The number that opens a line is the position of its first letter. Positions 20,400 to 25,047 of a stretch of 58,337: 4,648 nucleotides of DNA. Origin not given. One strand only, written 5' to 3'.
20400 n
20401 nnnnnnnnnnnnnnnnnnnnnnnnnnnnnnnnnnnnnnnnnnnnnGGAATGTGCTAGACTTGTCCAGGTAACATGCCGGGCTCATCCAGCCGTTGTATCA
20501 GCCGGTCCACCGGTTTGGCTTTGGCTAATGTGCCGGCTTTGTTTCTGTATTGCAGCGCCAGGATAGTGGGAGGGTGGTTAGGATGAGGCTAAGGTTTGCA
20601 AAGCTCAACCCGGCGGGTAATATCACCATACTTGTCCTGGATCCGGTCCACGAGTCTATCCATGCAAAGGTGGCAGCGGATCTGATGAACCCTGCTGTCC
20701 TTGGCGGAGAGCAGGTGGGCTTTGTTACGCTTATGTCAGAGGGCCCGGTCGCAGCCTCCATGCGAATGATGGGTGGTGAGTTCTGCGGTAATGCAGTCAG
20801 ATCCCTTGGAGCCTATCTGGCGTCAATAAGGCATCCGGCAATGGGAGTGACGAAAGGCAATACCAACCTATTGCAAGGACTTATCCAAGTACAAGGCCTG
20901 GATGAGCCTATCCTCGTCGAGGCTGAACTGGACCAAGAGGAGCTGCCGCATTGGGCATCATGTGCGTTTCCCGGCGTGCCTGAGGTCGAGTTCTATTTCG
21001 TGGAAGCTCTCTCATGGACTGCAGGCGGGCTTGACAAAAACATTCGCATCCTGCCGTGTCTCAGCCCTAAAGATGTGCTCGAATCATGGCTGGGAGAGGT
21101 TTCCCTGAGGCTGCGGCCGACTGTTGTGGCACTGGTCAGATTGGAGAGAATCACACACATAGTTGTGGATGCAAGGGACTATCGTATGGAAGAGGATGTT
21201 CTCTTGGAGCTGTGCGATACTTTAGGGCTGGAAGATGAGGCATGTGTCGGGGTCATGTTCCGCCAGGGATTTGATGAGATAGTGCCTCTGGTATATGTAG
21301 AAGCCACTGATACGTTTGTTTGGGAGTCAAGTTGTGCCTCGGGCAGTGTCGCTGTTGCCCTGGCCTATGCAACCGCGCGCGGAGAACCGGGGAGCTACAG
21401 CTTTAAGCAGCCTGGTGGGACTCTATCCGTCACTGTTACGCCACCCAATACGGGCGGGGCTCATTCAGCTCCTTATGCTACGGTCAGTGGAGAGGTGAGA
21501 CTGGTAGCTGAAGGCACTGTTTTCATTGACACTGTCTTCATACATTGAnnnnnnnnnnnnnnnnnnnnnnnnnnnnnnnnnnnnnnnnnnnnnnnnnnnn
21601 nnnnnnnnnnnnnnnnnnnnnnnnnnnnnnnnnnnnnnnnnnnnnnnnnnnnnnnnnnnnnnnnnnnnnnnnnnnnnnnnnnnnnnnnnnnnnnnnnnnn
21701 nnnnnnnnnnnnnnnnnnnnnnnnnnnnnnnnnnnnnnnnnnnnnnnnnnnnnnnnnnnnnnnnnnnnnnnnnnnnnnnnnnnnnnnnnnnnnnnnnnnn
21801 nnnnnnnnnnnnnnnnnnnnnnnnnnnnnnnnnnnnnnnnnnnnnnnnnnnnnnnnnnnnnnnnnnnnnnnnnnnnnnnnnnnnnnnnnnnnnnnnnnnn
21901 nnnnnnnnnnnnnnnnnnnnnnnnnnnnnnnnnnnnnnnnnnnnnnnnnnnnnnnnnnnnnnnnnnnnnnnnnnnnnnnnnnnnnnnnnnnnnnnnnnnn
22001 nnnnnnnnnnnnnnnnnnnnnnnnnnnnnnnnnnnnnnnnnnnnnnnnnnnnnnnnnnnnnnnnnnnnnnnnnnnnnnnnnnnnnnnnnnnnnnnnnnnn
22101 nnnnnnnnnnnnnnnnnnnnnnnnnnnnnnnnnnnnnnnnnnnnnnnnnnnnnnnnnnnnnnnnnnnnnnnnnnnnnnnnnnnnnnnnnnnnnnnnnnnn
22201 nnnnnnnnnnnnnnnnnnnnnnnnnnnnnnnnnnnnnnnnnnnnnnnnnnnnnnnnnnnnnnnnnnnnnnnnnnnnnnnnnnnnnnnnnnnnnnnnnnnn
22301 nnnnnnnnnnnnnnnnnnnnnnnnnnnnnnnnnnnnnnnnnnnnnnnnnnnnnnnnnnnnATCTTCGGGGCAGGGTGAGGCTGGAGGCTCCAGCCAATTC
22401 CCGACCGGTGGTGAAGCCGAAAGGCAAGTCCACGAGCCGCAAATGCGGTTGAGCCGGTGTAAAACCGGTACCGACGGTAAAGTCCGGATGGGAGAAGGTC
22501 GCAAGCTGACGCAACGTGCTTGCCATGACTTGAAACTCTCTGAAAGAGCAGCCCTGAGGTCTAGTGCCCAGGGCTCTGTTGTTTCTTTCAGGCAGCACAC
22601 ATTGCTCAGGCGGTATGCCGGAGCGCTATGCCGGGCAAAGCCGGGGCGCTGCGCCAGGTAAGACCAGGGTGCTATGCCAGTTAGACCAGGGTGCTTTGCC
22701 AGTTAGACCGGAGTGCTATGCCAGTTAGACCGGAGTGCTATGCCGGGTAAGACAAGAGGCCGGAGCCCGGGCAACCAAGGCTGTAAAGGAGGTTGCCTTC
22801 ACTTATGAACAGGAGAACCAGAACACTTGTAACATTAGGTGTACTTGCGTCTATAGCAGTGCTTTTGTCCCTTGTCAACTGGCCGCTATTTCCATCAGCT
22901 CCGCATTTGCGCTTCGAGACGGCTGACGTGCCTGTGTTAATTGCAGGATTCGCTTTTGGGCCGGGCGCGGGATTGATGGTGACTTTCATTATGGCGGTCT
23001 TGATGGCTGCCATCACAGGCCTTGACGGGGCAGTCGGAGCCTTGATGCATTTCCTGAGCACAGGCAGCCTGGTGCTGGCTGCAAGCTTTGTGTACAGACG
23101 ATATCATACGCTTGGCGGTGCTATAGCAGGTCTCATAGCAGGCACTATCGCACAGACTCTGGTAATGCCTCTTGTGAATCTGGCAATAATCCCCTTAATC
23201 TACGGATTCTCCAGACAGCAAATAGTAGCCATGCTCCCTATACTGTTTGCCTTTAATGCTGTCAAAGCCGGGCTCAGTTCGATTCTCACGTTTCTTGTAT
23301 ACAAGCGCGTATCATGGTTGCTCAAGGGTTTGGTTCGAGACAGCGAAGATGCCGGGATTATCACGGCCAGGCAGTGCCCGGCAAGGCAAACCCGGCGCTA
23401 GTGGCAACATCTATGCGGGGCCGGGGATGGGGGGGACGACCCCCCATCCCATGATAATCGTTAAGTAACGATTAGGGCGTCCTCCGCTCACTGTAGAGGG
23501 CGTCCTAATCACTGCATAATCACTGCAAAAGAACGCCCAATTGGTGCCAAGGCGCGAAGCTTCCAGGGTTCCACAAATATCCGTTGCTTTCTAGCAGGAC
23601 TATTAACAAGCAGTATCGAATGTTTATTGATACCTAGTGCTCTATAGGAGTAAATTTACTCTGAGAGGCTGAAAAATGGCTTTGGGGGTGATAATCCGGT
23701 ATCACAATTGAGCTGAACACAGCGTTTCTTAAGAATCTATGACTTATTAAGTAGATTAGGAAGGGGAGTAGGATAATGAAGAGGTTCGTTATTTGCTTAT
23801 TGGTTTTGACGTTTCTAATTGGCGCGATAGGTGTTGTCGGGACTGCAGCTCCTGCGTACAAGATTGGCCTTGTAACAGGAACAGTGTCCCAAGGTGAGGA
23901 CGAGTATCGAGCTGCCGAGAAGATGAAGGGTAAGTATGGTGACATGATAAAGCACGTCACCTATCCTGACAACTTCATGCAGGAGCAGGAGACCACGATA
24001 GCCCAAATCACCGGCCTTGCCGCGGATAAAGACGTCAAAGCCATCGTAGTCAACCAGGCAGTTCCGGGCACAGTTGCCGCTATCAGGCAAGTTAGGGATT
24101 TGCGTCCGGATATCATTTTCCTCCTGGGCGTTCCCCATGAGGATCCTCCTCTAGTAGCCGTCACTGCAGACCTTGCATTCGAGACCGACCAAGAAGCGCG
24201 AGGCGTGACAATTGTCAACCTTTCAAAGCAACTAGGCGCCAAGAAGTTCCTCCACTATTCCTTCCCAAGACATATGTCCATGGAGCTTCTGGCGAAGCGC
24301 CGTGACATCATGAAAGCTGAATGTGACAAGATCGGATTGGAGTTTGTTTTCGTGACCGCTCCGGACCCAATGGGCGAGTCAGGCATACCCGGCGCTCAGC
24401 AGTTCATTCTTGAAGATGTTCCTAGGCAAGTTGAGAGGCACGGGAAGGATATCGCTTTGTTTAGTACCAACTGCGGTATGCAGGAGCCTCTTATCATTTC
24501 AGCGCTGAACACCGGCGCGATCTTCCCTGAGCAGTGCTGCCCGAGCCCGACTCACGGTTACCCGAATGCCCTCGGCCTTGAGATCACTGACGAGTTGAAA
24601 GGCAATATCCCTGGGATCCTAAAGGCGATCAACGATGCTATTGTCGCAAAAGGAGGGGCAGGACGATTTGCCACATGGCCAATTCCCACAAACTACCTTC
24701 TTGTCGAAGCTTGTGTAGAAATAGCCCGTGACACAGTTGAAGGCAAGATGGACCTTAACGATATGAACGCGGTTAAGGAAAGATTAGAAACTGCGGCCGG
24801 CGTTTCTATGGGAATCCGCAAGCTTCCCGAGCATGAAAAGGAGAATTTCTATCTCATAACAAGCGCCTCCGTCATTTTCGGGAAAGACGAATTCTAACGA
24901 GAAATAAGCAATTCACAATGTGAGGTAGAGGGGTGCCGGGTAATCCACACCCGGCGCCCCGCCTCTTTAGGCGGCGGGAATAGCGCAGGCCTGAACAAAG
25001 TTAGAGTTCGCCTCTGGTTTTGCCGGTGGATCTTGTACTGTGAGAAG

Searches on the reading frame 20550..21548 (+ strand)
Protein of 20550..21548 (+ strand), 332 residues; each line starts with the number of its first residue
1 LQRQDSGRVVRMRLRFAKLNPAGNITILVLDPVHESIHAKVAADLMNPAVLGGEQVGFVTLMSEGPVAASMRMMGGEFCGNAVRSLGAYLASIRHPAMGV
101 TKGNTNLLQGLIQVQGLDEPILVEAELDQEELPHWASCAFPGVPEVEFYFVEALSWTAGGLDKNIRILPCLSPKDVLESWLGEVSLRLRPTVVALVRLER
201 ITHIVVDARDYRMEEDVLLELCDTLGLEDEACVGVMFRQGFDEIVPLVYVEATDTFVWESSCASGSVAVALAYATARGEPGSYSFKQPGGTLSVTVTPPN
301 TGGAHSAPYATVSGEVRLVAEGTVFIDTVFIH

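Call 10: find_encoding_contigs(protein=window:20550-21548:+, flank=3000, max_places=4)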
Protein window:20550-21548:+ (332 aa): no gene with exactly this product is on record in the collection.
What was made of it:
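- Tried and rejected: No record, because I used the wrong start codon (call 10).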

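Call 12: search_protein_families(library=pfam, proteins=[window:20550-21548:+])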
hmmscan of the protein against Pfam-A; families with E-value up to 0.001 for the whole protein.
window:20550-21548:+ (332 aa): 1 family
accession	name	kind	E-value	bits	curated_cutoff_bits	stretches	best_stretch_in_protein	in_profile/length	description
PF01678.24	DAP_epimerase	-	0.00028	21.4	34.7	0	261-300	67-108/121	Diaminopimelate epimerase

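Call 22: find_homologous_proteins(query=window:20550-21548:+, max_evalue=1e-20)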
Query window:20550-21548:+ (332 aa): 803 proteins with E <= 1e-20 among 8000 candidates; the best 120 are listed.
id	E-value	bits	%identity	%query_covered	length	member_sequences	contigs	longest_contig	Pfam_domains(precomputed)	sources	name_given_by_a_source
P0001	1.0e-210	717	100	97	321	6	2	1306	PF26317.1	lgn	-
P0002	1.8e-186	637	87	98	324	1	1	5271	PF26317.1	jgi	jgi:diaminopimelate epimerase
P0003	7.5e-179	612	83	100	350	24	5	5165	PF26317.1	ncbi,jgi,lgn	jgi:diaminopimelate epimerase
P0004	1.5e-164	565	80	95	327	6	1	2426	PF26317.1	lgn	-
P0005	2.7e-162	558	79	96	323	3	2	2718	PF26317.1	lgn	-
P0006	6.5e-162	557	77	99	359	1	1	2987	PF26317.1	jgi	jgi:diaminopimelate epimerase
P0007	9.6e-162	556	76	97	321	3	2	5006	PF26317.1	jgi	jgi:diaminopimelate epimerase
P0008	3.5e-158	544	72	98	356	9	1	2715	PF26317.1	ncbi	-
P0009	3.4e-151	521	74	96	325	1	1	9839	PF26317.1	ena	-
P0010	1.7e-150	519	74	96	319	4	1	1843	PF26317.1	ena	-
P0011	8.7e-69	250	43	95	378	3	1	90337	PF26317.1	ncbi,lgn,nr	ncbi:MAG: hypothetical protein H5T95_05975 [Firmicutes bacterium]|nr:hypothetical protein [Bacillota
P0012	2.1e-68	249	42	95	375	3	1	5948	PF26317.1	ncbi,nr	ncbi:MAG: histidine racemase [Bacillota bacterium]|nr:histidine racemase [Bacillota bacterium]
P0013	2.0e-67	246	43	95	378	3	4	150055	PF26317.1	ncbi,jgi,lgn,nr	ncbi:MAG: hypothetical protein GX492_02495 [Firmicutes bacterium]|nr:hypothetical protein [Bacillota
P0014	3.7e-63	232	42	96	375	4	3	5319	PF26317.1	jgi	jgi:diaminopimelate epimerase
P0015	2.9e-60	222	40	95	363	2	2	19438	PF26317.1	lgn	-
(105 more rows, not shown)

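Call 23: find_encoding_contigs(protein=P0003, flank=10000, max_places=6)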
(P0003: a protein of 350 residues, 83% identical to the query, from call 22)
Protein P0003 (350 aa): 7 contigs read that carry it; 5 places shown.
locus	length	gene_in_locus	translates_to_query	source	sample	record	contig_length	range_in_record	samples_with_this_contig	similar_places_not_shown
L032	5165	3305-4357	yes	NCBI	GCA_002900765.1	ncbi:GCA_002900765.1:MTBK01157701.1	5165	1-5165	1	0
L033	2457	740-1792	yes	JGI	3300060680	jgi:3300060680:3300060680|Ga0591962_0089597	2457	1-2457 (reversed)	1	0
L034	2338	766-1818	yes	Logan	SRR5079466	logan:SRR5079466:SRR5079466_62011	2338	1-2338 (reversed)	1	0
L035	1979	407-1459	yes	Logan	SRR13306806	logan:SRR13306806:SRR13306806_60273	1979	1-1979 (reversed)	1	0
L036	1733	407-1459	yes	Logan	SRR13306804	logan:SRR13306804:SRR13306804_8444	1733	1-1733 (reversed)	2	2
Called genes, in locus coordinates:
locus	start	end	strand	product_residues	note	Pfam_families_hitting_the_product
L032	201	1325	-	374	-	PF01476:LysM, PF23473:LysM3_LYK4_5 (faint), PF01476:LysM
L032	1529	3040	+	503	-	PF00221:Lyase_aromatic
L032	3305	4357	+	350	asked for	PF26317:CntK_N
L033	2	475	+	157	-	?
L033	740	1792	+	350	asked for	PF26317:CntK_N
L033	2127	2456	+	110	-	?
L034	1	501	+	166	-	?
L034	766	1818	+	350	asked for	PF26317:CntK_N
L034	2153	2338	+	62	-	?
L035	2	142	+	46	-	?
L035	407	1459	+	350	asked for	PF26317:CntK_N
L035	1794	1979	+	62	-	?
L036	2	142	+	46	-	?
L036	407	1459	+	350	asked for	PF26317:CntK_N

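Call 24: find_encoding_contigs(protein=P0002, flank=10000, max_places=4)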
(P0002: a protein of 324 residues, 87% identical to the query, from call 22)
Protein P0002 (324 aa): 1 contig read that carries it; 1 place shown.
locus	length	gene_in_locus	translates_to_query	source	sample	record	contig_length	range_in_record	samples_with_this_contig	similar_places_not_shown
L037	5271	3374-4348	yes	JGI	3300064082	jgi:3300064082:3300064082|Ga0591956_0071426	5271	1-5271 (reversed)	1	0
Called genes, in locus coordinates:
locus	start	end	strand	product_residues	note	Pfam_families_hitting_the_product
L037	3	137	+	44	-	?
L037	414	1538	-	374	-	PF01476:LysM, PF23473:LysM3_LYK4_5 (faint), PF01476:LysM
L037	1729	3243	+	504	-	PF00221:Lyase_aromatic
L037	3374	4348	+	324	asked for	PF26317:CntK_N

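Call 25: find_encoding_contigs(protein=P0009, flank=10000, max_places=4)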
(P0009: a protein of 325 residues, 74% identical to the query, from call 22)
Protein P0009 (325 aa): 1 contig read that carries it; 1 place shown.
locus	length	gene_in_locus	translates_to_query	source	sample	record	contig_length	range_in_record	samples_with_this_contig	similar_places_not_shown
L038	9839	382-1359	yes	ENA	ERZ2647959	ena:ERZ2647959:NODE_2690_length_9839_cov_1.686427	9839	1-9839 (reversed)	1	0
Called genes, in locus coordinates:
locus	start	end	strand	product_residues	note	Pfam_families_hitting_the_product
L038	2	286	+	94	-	?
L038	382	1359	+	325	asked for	PF26317:CntK_N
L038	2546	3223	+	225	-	PF12822:ECF_trnsprt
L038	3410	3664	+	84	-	PF12683:DUF3798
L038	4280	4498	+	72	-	-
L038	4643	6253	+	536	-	PF00005:ABC_tran, PF13304:AAA_21 (faint), PF00005:ABC_tran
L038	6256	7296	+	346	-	PF02653:BPD_transp_2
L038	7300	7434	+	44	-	-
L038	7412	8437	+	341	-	PF02653:BPD_transp_2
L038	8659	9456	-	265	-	PF01869:BcrAD_BadFG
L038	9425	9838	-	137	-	?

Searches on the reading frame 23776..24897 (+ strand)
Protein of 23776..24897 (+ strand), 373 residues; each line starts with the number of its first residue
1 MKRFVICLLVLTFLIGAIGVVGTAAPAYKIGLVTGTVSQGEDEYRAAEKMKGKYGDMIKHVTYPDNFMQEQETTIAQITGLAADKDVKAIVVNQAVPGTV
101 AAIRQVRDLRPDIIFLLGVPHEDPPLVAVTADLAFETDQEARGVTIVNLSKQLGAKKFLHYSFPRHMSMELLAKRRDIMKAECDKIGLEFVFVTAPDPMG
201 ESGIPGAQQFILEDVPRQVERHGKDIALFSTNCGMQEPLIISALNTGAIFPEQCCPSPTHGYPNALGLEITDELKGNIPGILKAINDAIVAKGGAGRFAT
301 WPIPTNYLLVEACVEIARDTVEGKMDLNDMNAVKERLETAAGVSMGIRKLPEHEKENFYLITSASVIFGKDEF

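Call 12: search_protein_families(library=pfam, proteins=[window:23776-24897:+])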
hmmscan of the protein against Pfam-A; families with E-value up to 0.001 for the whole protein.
window:23776-24897:+ (373 aa): 1 family
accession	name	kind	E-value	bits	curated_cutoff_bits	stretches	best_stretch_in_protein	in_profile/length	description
PF12683.13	DUF3798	-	4.4e-123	410.5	24.6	1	28-298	1-270/271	Protein of unknown function (DUF3798)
